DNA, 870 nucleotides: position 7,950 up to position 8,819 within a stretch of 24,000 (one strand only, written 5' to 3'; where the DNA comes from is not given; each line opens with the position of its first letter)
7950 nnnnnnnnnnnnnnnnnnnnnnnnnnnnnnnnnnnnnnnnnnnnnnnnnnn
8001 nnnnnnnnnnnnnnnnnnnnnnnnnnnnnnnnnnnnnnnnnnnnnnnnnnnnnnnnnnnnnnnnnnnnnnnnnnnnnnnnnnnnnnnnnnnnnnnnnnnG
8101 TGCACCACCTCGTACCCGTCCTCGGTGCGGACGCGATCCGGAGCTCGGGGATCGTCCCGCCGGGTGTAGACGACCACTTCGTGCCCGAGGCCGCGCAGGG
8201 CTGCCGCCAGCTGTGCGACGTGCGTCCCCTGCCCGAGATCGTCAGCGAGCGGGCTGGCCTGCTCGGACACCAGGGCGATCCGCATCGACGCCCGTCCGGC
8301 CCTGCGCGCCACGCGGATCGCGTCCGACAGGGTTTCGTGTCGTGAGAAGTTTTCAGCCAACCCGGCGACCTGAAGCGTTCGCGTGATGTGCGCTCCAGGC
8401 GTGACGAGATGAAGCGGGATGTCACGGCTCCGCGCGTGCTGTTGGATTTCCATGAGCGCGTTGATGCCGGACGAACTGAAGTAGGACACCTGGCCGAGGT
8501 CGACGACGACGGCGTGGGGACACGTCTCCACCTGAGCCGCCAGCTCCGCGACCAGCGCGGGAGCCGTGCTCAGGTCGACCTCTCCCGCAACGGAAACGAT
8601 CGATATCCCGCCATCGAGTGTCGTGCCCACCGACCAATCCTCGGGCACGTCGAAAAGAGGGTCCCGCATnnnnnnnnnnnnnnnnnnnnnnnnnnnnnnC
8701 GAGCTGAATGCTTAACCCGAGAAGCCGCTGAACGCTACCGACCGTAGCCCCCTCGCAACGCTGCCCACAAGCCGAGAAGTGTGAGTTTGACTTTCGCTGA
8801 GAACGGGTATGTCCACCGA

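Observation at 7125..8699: STAS (anti-sigma antagonist) domain fused to a GT4 glycosyltransferase: a possible enzyme output for partner switching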

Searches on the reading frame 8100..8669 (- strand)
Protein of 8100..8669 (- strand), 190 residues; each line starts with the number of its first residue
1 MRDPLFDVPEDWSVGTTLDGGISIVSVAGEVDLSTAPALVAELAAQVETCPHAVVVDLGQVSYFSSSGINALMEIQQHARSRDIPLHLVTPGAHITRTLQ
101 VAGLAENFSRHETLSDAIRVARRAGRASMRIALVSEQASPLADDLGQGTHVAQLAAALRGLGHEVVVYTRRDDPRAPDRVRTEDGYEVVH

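Call 47: search_protein_representatives(protein=window:8100-8669:-)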
Query: 190 residues. Proteins with E-value up to 0.001 (for the whole library): 11462; up to 1e-10: 130; up to 1e-30: 1. The best 150 are listed.
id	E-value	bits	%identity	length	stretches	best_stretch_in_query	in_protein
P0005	4.3e-61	222.0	61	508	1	5-189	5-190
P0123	1.1e-22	97.0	45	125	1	8-123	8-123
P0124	1.7e-22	96.3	43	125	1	1-119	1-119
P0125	6.2e-17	78.2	67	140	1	129-189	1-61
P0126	6.8e-17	78.1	41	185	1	17-128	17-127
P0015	1.7e-16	76.8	72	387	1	129-189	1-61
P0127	4.3e-16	75.5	40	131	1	13-126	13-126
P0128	1.3e-15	73.9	36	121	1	1-117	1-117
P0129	2.2e-15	73.1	50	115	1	20-109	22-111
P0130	5.7e-15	71.8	31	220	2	17-106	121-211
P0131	3.1e-14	69.4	46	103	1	24-123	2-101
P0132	4.3e-14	69.0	38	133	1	8-128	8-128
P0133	4.4e-14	68.9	28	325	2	17-121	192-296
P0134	4.7e-14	68.8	35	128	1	15-119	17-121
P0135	6.1e-14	68.5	44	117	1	21-117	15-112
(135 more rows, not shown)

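Call 48: find_encoding_contigs(protein=P0123, flank=6000, max_places=3)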
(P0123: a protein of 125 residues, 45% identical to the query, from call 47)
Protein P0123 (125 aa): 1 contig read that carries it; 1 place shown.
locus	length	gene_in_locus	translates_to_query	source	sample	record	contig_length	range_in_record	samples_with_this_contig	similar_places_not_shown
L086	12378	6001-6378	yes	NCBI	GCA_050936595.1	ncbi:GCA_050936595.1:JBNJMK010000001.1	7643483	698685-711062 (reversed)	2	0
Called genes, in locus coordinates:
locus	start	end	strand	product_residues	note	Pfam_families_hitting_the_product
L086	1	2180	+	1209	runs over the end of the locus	PF25788:Ig_Rha78A_N, PF08531:Bac_rhamnosid_N, PF05592:Bac_rhamnosid, PF17389:Bac_rhamnosid6H, PF17390:Bac_rhamnosid_C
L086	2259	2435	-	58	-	-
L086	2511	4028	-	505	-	PF00199:Catalase, PF06628:Catalase-rel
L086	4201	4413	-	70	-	PF12833:HTH_18 (weak)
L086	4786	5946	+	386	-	PF01740:STAS (weak), PF13466:STAS_2 (weak), PF13185:GAF_2 (weak), PF03861:ANTAR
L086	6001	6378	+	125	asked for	PF01740:STAS, PF13466:STAS_2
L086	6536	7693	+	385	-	PF13439:Glyco_transf_4, PF13579:Glyco_trans_4_4, PF00534:Glycos_transf_1, PF13692:Glyco_trans_1_4, PF13524:Glyco_trans_1_2 (weak)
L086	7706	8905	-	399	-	PF01590:GAF, PF13185:GAF_2, PF13492:GAF_3, PF07228:SpoIIE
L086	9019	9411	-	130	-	PF13581:HATPase_c_2 (weak)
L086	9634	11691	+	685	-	PF13185:GAF_2 (faint), PF00165:HTH_AraC (faint), PF12833:HTH_18, PF03861:ANTAR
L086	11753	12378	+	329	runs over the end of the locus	PF04107:GCS2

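Call 51: find_encoding_contigs(protein=P0124, flank=6000, max_places=3)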
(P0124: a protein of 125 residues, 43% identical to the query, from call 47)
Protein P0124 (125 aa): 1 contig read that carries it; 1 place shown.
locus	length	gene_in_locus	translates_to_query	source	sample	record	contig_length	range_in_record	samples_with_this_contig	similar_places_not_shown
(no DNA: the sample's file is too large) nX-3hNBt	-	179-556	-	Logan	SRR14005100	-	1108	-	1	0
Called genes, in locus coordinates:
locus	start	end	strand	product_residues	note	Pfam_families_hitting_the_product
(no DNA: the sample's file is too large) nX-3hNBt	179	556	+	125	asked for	PF01740:STAS, PF13466:STAS_2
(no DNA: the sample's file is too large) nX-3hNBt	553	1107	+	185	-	?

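Call 52: find_encoding_contigs(protein=P0126, flank=6000, max_places=3)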
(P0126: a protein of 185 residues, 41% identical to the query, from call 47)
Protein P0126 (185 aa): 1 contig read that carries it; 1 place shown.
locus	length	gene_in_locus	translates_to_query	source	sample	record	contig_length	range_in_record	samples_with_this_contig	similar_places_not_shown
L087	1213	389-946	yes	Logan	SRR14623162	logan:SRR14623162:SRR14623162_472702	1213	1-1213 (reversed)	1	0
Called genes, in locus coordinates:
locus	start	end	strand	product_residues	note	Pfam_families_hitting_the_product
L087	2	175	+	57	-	?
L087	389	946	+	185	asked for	PF01740:STAS, PF13466:STAS_2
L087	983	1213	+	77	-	?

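Call 55: list_cluster_members(proteins=[P0123, P0124, P0007, P0013, P0009])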
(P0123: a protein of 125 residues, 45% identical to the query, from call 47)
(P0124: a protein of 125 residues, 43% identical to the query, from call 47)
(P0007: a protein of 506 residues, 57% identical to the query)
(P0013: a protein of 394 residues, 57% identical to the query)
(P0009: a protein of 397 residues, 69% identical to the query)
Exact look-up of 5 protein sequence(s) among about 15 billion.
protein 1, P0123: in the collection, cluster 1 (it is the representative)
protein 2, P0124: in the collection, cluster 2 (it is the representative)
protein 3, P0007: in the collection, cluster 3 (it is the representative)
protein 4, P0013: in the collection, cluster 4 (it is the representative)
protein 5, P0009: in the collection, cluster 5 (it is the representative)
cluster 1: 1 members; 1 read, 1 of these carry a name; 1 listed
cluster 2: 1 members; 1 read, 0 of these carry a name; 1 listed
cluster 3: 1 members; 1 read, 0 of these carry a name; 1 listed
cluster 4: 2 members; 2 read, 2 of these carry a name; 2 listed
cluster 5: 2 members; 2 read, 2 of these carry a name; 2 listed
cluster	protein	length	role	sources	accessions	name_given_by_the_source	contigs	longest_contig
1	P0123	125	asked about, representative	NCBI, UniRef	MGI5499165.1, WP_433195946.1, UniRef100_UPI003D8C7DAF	STAS domain-containing protein [Lentzea sp. CA-135723] | STAS domain-containing protein n=1 Tax=Lentzea sp. CA-135723 TaxID=3239950 ...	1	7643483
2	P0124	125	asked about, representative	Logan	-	-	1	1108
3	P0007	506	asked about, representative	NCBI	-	-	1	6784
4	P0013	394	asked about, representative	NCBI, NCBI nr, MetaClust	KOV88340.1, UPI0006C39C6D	hypothetical protein ADL03_04990 [Nocardia sp. NRRL S-836] | status=active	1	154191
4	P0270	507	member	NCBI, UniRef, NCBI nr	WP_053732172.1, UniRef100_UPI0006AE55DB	glycosyltransferase [Nocardia sp. NRRL S-836] | glycosyltransferase n=1 Tax=Nocardia sp. NRRL S-836 TaxID=1519492 RepID=UPI0006AE55DB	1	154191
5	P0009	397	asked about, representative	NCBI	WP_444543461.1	glycosyltransferase [Lentzea cavernae]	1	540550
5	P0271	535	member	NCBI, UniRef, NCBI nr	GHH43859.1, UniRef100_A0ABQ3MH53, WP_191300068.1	hypothetical protein GCM10017774_42190 [Lentzea cavernae] | Anti-sigma factor antagonist n=2 Tax=Lentzea cavernae TaxID=2020703 RepID=A0ABQ3MH53_9PSEU | anti-sigma factor antagonist [Lentzea cavernae]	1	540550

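Call 72: find_encoding_contigs(protein=P0271, flank=8000, max_places=2)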
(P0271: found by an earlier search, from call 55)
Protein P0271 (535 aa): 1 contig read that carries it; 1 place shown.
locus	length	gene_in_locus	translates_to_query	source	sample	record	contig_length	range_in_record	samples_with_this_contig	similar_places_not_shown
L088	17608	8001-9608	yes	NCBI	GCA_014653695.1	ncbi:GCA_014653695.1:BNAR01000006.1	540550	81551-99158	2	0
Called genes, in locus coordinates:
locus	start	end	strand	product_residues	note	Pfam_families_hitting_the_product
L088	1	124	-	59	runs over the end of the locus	PF11706:zf-CGNR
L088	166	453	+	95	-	-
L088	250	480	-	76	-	-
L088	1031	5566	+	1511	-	PF00672:HAMP, PF00672:HAMP, PF00672:HAMP, PF18947:HAMP_2, PF00672:HAMP, PF00672:HAMP, PF00672:HAMP, PF18947:HAMP_2, +16 more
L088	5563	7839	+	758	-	PF03861:ANTAR, PF08448:PAS_4 (faint), PF13426:PAS_9 (faint), PF08447:PAS_3 (weak), PF07228:SpoIIE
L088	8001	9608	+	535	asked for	PF01740:STAS, PF13466:STAS_2, PF13439:Glyco_transf_4, PF13579:Glyco_trans_4_4, PF20706:GT4-conflict (weak), PF00534:Glycos_transf_1, PF13692:Glyco_trans_1_4, PF13524:Glyco_trans_1_2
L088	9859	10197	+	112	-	PF03861:ANTAR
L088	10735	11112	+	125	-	-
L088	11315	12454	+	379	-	PF13439:Glyco_transf_4, PF13579:Glyco_trans_4_4, PF20706:GT4-conflict, PF00534:Glycos_transf_1, PF13692:Glyco_trans_1_4, PF13524:Glyco_trans_1_2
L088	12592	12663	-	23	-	-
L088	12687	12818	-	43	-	-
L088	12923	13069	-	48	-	-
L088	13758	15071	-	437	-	PF08327:AHSA1, PF00561:Abhydrolase_1 (weak), PF12697:Abhydrolase_6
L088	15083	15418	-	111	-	PF01022:HTH_5, PF12840:HTH_20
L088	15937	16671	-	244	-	PF00027:cNMP_binding (weak), PF13545:HTH_Crp_2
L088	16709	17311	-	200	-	PF01339:CheB_methylest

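Call 73: find_encoding_contigs(protein=P0270, flank=8000, max_places=2)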
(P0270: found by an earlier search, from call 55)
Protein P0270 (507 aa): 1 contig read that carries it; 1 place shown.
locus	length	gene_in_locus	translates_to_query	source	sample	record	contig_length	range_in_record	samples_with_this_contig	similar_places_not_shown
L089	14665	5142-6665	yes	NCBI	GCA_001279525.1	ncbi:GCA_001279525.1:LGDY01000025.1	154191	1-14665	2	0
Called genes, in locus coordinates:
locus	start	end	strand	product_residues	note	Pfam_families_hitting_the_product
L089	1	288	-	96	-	?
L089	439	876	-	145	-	PF13581:HATPase_c_2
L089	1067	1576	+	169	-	PF05163:DinB (weak), PF04978:MST, PF12867:DinB_2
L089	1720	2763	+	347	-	PF03741:TerC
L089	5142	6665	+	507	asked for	PF01740:STAS, PF13466:STAS_2, PF13439:Glyco_transf_4, PF13579:Glyco_trans_4_4, PF00534:Glycos_transf_1, PF13692:Glyco_trans_1_4, PF13524:Glyco_trans_1_2 (weak)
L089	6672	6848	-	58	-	-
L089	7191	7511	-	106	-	-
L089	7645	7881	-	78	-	-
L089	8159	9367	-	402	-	PF13477:Glyco_trans_4_2 (weak), PF08323:Glyco_transf_5 (faint), PF13439:Glyco_transf_4, PF13579:Glyco_trans_4_4, PF20706:GT4-conflict, PF00534:Glycos_transf_1, PF13692:Glyco_trans_1_4, PF13524:Glyco_trans_1_2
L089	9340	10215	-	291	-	PF11350:DUF3152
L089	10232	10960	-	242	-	-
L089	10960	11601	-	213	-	PF05103:DivIVA (faint)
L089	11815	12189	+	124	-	-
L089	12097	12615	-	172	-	-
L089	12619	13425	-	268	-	PF01183:Glyco_hydro_25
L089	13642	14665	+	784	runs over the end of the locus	-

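Call 74: search_protein_families(library=pfam, proteins=[L088:10735-11112:+, L088:9859-10197:+, L089:7191-7511:-, L089:7645-7881:-, L089:10232-10960:-, L089:10960-11601:-], max_evalue=0.1)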
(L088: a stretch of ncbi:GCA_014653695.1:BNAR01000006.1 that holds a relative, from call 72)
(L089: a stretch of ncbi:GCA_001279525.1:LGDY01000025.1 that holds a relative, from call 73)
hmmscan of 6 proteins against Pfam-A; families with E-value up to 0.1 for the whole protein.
L088:10735-11112:+ (125 aa): 1 family
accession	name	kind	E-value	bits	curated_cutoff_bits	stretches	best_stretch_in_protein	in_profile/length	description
PF14087.12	DUF4267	-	0.00055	20.3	27.8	1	16-94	2-82/110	Domain of unknown function (DUF4267)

L088:9859-10197:+ (112 aa): 2 families
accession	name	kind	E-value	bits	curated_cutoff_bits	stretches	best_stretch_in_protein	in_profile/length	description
PF03861.19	ANTAR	-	1.4e-14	54.1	27.3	1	19-70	3-54/54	ANTAR domain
PF25591.1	LRV_2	-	0.053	14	27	0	10-27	8-25/61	Leucine Rich Repeat Variant domain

L089:7191-7511:- (106 aa): 0 families

L089:7645-7881:- (78 aa): 0 families

L089:10232-10960:- (242 aa): 2 families
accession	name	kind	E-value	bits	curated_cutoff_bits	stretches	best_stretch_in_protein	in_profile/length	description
PF00582.32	Usp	-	0.033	15.2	24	0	185-238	83-138/141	Universal stress protein family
PF25386.1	Chromo_SEND1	-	0.059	13.6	27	0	175-192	34-51/55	Single-strand DNA endonuclease 1, chromo domain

L089:10960-11601:- (213 aa): 5 families
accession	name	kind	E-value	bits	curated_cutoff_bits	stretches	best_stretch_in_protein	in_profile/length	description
PF05103.18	DivIVA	-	2.2e-06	28.1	28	1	12-133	9-124/131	DivIVA protein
PF07223.17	DUF1421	-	0.003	17.8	22.8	1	19-35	11-27/45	UBA-like domain (DUF1421)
PF08587.17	UBA_2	-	0.013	16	23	1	17-36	11-30/45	Ubiquitin associated domain (UBA)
PF06295.17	ZapG-like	-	0.013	16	33.5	0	113-176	17-76/123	Z-ring associated protein G-like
PF15346.11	ARGLU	-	0.037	14.3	27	0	91-166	48-122/149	Arginine and glutamate-rich 1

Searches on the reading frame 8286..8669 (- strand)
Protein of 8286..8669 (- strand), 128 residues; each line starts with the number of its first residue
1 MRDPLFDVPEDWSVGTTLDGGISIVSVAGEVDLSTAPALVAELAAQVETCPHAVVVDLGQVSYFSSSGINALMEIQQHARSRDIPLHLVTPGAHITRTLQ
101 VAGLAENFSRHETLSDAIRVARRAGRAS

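Call 24: find_homologous_proteins(query=window:8286-8669:-, max_evalue=0.00001)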
Query seq(128 aa) (128 aa): 2 proteins with E <= 0.00001 among 218 candidates.
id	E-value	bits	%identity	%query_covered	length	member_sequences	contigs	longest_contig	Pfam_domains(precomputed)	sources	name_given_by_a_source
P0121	4.5e-7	48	37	78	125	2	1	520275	PF01740.27,PF13466.13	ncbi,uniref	ncbi:STAS domain-containing protein [Streptomyces sp. NPDC056580]|uniref:STAS domain-containing prot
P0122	9.3e-7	47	27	90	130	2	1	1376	PF01740.27,PF13466.13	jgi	jgi:anti-anti-sigma factor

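Call 63: search_solved_structures(query=window:8286-8669:-, max_evalue=0.001, show_alignments=4)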
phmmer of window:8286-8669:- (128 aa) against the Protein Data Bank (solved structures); distinct sequences matched with E-value up to 0.001: 4.
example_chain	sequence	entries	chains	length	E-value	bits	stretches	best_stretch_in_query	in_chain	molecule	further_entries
4qtp_A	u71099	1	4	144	2e-13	53.7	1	19-122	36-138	Anti-sigma factor antagonist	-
8ih8_A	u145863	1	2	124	8.4e-11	45.2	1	9-126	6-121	Anti-sigma-F factor antagonist RsfB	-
4hyl_A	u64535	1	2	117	3.4e-10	43.3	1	19-121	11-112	Stage II sporulation protein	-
1sbo_A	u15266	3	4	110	0.00043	23.6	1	23-116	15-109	Putative anti-sigma factor antagonist TM1442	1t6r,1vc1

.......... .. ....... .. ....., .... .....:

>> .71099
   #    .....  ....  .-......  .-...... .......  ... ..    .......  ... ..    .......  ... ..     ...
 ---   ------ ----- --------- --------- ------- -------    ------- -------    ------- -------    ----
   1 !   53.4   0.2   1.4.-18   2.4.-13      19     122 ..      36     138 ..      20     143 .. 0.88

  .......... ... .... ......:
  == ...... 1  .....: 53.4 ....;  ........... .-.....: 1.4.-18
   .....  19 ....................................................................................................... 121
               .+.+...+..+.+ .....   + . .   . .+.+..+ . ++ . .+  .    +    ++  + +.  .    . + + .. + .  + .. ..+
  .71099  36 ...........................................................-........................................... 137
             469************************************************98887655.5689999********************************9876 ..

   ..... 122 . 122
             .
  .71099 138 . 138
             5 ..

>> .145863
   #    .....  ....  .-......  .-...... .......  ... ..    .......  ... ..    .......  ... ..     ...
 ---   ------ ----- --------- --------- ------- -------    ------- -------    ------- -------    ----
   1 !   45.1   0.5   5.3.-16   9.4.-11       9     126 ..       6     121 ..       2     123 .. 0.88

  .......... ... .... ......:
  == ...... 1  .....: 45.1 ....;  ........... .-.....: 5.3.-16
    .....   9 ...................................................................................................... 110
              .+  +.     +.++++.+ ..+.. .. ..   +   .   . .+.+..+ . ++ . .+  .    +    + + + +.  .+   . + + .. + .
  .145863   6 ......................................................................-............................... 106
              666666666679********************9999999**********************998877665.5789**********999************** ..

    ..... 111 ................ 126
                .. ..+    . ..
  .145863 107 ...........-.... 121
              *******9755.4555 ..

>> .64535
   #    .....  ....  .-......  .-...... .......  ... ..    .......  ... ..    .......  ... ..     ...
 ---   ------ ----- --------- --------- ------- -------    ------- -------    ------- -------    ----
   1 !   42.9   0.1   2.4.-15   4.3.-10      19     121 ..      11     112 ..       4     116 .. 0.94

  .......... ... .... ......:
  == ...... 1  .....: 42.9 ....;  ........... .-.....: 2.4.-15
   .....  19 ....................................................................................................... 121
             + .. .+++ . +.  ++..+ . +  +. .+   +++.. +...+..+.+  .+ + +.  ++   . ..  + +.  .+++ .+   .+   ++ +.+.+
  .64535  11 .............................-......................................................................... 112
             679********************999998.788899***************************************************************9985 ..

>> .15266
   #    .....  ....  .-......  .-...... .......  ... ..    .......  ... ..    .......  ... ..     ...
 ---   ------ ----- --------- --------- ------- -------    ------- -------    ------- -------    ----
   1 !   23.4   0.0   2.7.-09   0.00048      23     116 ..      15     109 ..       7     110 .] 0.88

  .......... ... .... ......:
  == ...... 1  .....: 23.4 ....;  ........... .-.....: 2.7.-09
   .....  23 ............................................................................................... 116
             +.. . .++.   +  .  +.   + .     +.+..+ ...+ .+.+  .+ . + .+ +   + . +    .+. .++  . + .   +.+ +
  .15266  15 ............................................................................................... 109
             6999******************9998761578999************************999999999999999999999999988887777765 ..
